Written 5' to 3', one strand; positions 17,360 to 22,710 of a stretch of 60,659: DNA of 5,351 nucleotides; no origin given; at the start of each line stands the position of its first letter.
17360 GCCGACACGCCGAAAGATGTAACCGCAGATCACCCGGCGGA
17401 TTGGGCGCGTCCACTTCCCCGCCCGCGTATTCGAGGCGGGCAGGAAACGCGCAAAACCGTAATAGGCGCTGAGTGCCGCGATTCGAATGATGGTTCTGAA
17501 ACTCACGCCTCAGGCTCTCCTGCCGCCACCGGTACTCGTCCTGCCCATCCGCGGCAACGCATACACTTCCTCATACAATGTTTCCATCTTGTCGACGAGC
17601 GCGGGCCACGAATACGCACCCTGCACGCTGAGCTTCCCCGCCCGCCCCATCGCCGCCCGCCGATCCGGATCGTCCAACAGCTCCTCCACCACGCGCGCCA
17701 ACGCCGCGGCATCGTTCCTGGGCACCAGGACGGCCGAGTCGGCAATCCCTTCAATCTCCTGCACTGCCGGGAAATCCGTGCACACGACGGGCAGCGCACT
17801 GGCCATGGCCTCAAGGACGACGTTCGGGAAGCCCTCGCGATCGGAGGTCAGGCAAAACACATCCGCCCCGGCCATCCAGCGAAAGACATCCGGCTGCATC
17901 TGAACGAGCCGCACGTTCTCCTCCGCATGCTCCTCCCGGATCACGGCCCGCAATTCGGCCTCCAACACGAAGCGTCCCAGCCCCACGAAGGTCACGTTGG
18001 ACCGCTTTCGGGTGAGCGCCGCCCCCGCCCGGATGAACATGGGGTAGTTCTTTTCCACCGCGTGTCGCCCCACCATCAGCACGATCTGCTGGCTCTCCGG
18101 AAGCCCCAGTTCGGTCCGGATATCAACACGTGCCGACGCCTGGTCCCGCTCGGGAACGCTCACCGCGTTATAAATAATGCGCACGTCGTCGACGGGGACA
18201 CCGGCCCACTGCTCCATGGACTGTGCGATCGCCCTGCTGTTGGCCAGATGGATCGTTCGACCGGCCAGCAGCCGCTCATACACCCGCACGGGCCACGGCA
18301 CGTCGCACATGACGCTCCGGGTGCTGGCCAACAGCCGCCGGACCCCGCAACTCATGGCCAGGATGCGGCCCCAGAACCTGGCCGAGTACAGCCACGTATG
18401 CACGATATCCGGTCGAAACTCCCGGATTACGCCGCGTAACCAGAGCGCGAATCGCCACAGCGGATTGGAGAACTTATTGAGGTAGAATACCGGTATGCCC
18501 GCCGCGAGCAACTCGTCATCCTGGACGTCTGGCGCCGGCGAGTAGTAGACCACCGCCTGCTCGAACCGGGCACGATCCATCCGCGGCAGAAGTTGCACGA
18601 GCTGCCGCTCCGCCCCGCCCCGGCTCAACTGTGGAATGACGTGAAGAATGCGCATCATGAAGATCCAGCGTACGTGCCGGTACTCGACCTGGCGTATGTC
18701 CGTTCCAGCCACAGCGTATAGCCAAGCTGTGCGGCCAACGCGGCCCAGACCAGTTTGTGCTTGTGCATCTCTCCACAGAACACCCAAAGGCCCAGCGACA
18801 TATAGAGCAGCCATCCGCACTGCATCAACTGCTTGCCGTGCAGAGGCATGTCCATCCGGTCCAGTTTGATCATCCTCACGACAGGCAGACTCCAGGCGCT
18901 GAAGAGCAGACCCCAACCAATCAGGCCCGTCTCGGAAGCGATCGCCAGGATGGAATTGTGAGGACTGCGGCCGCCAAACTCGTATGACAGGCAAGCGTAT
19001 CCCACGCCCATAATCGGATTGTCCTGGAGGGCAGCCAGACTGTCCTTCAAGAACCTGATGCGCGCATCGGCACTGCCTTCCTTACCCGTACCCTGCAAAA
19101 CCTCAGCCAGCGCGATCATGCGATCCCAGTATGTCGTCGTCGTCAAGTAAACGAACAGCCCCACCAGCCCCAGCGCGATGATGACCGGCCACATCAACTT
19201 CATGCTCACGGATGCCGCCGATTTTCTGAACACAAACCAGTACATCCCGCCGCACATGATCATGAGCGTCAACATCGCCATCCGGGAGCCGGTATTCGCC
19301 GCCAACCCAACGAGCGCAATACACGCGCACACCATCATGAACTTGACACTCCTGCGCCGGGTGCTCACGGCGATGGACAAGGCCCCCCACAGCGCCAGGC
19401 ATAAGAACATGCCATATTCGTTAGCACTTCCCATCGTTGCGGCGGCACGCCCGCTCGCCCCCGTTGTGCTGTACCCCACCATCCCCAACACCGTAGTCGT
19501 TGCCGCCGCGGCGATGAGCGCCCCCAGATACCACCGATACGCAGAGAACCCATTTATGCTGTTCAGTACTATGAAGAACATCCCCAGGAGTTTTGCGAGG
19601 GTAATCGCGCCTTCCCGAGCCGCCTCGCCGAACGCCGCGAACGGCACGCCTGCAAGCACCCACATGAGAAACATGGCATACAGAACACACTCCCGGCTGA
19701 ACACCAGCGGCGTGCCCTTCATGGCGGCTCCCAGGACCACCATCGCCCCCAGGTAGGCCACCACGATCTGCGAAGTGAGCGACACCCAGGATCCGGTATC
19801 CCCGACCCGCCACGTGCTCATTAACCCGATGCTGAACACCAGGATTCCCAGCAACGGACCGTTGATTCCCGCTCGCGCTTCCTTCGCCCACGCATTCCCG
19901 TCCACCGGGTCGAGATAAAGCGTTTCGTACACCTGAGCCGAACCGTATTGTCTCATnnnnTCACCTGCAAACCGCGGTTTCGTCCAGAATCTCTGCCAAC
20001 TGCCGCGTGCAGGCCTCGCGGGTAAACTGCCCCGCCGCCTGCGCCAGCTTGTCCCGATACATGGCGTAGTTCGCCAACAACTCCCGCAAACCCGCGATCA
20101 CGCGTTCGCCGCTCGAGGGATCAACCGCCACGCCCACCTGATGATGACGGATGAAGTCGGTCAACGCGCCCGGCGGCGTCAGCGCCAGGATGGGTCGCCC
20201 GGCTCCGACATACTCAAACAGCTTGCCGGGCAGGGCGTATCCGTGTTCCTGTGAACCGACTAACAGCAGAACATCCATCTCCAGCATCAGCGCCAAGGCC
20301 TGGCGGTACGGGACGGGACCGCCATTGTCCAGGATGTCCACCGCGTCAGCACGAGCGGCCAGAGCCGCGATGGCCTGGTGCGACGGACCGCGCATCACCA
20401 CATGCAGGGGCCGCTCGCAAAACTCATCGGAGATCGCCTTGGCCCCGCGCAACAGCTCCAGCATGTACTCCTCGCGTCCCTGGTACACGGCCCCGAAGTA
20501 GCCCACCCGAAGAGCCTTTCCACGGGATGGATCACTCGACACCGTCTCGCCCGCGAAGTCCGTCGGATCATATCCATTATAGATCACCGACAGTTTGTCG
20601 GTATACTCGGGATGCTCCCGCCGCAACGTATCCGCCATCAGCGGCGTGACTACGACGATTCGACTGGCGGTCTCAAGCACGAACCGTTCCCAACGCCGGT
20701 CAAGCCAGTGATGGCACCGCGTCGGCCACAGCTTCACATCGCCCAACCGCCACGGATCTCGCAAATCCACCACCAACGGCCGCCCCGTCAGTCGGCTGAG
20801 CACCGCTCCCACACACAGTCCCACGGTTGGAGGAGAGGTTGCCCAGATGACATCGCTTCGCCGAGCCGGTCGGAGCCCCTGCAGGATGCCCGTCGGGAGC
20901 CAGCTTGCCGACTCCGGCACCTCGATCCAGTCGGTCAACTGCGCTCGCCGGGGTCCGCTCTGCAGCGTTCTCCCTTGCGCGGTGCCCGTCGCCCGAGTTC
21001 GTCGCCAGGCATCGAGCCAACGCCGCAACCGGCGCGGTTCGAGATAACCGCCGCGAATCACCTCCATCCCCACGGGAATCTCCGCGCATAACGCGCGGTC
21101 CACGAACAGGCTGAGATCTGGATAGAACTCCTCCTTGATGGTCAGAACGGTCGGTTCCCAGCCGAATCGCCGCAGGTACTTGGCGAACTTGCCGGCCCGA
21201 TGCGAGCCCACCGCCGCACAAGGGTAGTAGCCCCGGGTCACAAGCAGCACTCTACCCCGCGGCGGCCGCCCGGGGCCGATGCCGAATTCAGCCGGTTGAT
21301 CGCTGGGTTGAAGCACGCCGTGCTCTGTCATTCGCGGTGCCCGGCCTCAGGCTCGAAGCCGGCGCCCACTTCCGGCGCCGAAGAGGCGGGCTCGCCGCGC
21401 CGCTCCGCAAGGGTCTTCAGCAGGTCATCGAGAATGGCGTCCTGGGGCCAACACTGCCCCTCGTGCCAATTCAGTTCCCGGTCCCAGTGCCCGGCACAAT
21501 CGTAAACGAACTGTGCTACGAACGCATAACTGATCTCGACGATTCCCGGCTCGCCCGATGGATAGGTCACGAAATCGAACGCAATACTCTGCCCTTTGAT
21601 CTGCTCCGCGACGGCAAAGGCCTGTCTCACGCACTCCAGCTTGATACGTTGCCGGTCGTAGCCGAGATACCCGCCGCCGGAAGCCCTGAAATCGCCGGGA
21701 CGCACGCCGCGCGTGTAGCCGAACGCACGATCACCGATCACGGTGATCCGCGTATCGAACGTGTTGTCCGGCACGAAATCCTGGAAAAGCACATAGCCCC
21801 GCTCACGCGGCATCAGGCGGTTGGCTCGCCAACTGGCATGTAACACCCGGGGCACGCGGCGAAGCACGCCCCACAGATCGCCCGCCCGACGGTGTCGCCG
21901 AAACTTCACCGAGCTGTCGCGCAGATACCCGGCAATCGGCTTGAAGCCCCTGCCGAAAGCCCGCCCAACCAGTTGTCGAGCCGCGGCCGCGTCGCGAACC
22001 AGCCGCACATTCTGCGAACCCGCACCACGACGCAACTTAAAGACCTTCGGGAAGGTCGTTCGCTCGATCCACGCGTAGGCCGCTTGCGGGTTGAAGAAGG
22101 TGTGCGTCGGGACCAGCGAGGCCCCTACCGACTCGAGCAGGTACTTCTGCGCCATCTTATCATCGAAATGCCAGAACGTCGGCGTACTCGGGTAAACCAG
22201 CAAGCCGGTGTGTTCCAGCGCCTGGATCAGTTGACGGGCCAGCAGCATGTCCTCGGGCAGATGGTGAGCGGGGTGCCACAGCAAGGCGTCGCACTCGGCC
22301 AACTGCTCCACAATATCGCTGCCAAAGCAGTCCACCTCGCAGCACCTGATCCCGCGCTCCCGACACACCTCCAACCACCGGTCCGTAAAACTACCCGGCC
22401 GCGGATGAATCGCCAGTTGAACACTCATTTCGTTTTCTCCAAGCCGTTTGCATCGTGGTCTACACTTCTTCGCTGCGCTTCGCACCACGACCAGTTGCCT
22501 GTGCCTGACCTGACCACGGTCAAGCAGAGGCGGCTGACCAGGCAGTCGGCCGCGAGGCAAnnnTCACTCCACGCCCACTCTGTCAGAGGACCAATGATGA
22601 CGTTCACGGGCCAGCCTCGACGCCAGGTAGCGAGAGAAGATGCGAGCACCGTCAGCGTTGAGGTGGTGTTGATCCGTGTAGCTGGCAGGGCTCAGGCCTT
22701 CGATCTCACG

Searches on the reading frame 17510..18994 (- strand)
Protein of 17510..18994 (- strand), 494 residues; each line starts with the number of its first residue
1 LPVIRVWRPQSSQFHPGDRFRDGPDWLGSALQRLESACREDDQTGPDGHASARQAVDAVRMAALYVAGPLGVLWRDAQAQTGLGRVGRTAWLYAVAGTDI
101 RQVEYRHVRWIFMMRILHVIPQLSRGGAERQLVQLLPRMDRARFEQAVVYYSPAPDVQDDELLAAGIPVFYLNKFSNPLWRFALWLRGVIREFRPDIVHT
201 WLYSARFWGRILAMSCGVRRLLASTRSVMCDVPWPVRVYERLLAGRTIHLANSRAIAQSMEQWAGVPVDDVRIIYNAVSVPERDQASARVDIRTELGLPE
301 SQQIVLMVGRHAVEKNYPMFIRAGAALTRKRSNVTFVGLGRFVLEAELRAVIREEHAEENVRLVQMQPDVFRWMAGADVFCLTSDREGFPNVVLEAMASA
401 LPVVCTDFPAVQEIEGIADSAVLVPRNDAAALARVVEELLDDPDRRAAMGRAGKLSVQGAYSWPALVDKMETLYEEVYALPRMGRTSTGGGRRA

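Call 13: search_protein_families(library=pfam, proteins=[window:17510-18994:-], max_evalue=0.001)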
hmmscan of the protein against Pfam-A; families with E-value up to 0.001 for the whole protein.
window:17510-18994:- (494 aa): 6 families
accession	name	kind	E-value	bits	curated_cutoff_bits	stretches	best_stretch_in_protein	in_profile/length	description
PF00534.26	Glycos_transf_1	-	1.4e-30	106.6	26.4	1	292-454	5-170/172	Glycosyl transferases group 1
PF13692.12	Glyco_trans_1_4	-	9.8e-28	97.6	27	1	303-442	2-142/142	Glycosyl transferases group 1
PF13439.12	Glyco_transf_4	-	4.6e-16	59.7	28.5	1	126-279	2-167/170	Glycosyltransferase Family 4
PF13579.12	Glyco_trans_4_4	-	6.1e-10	40.1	29.7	1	126-276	1-157/158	Glycosyl transferase 4-like domain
PF20706.3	GT4-conflict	-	5.9e-06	26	26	1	299-468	194-383/385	Family 4 Glycosyltransferase in conflict systems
PF13524.12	Glyco_trans_1_2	-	7.9e-06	26.3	25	1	369-470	39-142/144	Glycosyl transferase-like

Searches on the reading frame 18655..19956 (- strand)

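Call 13: search_protein_families(library=pfam, proteins=[window:18655-19956:-], max_evalue=0.001)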
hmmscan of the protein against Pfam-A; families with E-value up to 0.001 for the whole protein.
window:18655-19956:- (433 aa): 1 family
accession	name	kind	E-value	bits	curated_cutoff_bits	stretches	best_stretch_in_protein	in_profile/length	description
PF04932.20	Wzy_C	-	1.1e-15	58.1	31.7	1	211-351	2-148/149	O-Antigen ligase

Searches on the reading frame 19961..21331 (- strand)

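Call 13: search_protein_families(library=pfam, proteins=[window:19961-21331:-], max_evalue=0.001)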
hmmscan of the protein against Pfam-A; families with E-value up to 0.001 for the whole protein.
window:19961-21331:- (456 aa): 4 families
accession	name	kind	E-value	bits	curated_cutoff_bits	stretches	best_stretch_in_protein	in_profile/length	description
PF13579.12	Glyco_trans_4_4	-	1.9e-12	48.2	29.7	1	45-253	6-158/158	Glycosyl transferase 4-like domain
PF13439.12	Glyco_transf_4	-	2.9e-10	40.9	28.5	1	156-257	68-169/170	Glycosyltransferase Family 4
PF13692.12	Glyco_trans_1_4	-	1.7e-05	25.6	27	1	275-421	3-142/142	Glycosyl transferases group 1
PF13524.12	Glyco_trans_1_2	-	0.0004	20.8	25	1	335-440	30-132/144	Glycosyl transferase-like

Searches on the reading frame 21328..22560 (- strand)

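Call 13: search_protein_families(library=pfam, proteins=[window:21328-22560:-], max_evalue=0.001)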
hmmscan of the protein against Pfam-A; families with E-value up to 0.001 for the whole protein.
window:21328-22560:- (410 aa): 0 families

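Call 62: search_protein_families(library=ncbifam, proteins=[window:21328-22560:-], max_evalue=0.001)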
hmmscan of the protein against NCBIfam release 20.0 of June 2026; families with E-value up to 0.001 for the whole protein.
window:21328-22560:- (410 aa): 4 families
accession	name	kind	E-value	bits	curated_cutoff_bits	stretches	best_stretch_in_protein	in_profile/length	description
TIGR00768.1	rimK_fam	subfamily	7.7e-10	38.6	143.4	1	110-198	63-151/276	RimK family alpha-L-glutamate ligase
TIGR02144.1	LysX_arch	equivalog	1.5e-06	27.5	275.6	0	113-198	66-151/281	lysine biosynthesis protein LysX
NF004680.0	PRK06019.1-6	equivalog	2.9e-05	23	327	1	109-207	91-190/405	5-(carboxyamino)imidazole ribonucleotide synthase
NF009402.0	PRK12767.1-1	equivalog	0.00014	20.8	218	1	132-202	113-181/329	carbamoyl phosphate synthase-like protein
